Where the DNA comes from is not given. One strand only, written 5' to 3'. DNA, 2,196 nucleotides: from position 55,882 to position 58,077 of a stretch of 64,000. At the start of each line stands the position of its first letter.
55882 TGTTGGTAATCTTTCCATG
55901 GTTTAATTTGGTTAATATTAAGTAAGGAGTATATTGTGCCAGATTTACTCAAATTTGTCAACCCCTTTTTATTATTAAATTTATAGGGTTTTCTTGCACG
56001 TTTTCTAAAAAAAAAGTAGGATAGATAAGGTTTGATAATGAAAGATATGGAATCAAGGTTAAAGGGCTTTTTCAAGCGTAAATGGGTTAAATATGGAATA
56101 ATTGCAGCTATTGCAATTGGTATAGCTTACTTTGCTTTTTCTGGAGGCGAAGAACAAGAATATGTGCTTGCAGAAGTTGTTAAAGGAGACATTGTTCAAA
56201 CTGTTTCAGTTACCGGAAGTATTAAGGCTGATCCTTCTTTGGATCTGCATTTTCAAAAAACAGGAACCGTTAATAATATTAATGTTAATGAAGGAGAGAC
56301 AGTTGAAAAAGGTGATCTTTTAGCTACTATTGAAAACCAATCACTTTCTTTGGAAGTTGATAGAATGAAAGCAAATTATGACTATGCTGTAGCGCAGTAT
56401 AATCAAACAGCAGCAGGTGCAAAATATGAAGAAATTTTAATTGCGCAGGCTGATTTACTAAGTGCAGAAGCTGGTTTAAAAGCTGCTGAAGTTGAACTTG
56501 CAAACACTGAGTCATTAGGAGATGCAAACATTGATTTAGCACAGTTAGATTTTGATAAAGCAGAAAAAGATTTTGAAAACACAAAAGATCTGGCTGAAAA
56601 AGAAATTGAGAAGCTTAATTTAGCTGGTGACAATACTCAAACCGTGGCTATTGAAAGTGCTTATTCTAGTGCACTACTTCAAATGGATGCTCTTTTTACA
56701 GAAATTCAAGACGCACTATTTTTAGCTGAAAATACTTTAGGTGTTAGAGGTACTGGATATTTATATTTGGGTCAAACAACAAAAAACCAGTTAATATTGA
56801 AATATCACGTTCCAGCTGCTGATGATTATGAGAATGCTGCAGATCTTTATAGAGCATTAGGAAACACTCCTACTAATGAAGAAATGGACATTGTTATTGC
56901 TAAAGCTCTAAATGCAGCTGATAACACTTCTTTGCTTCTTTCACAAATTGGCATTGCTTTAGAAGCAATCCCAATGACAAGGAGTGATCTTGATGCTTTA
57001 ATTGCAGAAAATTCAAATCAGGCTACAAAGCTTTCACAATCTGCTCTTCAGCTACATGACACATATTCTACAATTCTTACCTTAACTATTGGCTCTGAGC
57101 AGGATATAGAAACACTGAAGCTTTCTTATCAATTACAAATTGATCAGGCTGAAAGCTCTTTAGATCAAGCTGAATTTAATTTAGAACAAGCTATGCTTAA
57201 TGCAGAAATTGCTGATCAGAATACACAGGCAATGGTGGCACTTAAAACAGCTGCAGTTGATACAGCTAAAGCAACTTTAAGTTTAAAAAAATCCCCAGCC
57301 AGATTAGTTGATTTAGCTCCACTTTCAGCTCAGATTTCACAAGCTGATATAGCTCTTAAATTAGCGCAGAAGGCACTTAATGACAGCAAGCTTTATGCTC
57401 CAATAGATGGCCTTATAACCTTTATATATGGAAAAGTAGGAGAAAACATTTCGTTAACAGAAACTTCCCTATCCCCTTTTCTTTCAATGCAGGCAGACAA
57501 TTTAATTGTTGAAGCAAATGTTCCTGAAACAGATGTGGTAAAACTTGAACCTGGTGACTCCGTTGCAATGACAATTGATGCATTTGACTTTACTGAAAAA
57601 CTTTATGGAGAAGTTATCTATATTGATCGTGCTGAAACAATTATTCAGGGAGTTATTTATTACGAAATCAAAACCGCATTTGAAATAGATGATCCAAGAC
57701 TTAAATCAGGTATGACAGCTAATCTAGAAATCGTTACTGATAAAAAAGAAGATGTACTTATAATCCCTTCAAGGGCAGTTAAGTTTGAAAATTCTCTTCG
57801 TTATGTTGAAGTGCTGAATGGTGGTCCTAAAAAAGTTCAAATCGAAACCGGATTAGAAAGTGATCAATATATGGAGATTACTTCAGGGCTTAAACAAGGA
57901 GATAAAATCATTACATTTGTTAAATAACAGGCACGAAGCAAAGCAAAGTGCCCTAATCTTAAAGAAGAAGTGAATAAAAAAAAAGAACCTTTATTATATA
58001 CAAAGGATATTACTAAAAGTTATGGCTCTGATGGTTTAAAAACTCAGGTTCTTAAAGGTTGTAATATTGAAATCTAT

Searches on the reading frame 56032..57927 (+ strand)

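Call 69: search_protein_families(library=pfam, proteins=[window:56032-57927:+], max_evalue=0.00001)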
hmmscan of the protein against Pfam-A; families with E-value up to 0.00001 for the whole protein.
window:56032-57927:+ (631 aa): 2 families
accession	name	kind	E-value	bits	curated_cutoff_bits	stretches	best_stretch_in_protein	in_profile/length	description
PF13437.12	HlyD_3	-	1.9e-11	45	22.2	0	454-548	2-93/106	HlyD family secretion protein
PF16576.10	HlyD_D23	-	9e-11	41.9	30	1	417-532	78-185/214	Barrel-sandwich domain of CusB or HlyD membrane-fusion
